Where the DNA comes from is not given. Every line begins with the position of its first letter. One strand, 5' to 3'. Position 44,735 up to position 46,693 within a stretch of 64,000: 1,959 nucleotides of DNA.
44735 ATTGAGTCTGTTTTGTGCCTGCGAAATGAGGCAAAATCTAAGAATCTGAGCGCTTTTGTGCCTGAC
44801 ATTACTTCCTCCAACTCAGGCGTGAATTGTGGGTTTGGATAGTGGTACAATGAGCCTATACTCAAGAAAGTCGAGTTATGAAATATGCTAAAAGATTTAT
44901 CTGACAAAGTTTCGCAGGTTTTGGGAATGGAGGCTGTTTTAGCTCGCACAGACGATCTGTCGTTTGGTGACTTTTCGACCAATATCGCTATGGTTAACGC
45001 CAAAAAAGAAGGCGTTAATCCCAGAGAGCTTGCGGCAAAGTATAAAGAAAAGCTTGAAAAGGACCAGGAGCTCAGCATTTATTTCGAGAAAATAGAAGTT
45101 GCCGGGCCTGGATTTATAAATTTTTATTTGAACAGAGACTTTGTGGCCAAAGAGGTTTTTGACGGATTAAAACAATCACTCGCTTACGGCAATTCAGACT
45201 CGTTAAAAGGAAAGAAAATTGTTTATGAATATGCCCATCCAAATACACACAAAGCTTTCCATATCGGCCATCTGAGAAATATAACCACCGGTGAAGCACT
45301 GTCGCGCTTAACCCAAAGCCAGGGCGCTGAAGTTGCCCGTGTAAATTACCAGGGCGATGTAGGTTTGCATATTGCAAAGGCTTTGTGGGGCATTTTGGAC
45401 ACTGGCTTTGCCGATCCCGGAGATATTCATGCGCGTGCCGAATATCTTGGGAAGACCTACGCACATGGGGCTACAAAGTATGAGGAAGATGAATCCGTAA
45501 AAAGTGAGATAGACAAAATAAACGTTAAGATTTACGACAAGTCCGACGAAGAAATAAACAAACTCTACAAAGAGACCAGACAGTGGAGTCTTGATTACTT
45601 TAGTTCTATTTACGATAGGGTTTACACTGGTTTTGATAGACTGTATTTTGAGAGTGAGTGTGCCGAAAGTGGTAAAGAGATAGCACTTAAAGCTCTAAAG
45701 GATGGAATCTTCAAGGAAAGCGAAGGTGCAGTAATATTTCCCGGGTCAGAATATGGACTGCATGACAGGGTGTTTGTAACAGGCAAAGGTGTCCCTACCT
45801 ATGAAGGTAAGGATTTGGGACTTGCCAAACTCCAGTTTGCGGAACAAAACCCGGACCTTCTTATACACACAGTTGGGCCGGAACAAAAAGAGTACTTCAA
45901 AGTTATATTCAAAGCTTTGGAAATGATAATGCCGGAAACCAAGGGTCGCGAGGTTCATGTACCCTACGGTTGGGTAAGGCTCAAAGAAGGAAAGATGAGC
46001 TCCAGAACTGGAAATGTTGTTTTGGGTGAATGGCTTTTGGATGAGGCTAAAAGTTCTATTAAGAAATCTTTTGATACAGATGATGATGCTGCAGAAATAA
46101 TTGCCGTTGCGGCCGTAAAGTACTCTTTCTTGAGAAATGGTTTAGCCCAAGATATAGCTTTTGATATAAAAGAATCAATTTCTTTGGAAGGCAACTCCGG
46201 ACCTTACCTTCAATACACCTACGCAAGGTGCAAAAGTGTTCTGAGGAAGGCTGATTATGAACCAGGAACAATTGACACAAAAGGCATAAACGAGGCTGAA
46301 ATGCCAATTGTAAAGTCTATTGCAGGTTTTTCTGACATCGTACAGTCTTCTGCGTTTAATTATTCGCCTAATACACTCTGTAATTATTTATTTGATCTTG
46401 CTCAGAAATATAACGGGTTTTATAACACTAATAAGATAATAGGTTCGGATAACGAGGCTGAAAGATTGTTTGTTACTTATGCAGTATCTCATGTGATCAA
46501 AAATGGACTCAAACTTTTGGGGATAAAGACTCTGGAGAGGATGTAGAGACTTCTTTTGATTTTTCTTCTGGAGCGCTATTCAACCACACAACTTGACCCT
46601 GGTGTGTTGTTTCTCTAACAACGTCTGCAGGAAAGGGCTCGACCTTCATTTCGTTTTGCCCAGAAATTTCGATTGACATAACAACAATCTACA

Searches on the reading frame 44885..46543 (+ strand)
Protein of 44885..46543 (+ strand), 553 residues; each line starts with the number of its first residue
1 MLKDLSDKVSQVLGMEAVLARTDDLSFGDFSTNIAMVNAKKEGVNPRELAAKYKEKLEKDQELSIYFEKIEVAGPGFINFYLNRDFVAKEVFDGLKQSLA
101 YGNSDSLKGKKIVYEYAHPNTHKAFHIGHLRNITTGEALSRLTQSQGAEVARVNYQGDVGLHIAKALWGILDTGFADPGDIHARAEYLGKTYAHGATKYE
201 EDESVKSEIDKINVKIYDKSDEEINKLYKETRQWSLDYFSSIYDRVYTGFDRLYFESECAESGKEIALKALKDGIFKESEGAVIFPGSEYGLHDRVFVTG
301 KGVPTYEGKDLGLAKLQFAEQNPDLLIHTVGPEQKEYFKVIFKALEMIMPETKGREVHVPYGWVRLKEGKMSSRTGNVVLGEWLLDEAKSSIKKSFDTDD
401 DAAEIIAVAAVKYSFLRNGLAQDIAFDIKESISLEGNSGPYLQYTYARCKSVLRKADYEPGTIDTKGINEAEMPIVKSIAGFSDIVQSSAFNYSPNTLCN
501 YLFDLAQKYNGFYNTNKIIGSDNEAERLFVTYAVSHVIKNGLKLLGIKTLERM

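Call 5: search_protein_families(library=pfam, proteins=[window:44885-46543:+], max_evalue=0.01)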
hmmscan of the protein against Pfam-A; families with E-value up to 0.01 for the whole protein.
window:44885-46543:+ (553 aa): 4 families
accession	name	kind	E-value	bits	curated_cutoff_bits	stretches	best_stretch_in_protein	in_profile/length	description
PF00750.26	tRNA-synt_1d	-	1.1e-32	113.9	23.3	1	104-427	14-348/349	tRNA synthetases class I (R), catalytic domain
PF05746.21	DALR_1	-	1.5e-30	106.1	22.3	1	442-553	1-117/117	DALR anticodon binding domain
PF03485.21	Arg_tRNA_synt_N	-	3.3e-19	69.7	21.5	1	13-82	20-85/85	Arginyl tRNA synthetase N terminal domain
PF09334.17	tRNA-synt_1g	-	4.3e-06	26.2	20.1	0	324-389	282-346/391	tRNA synthetases class I (M)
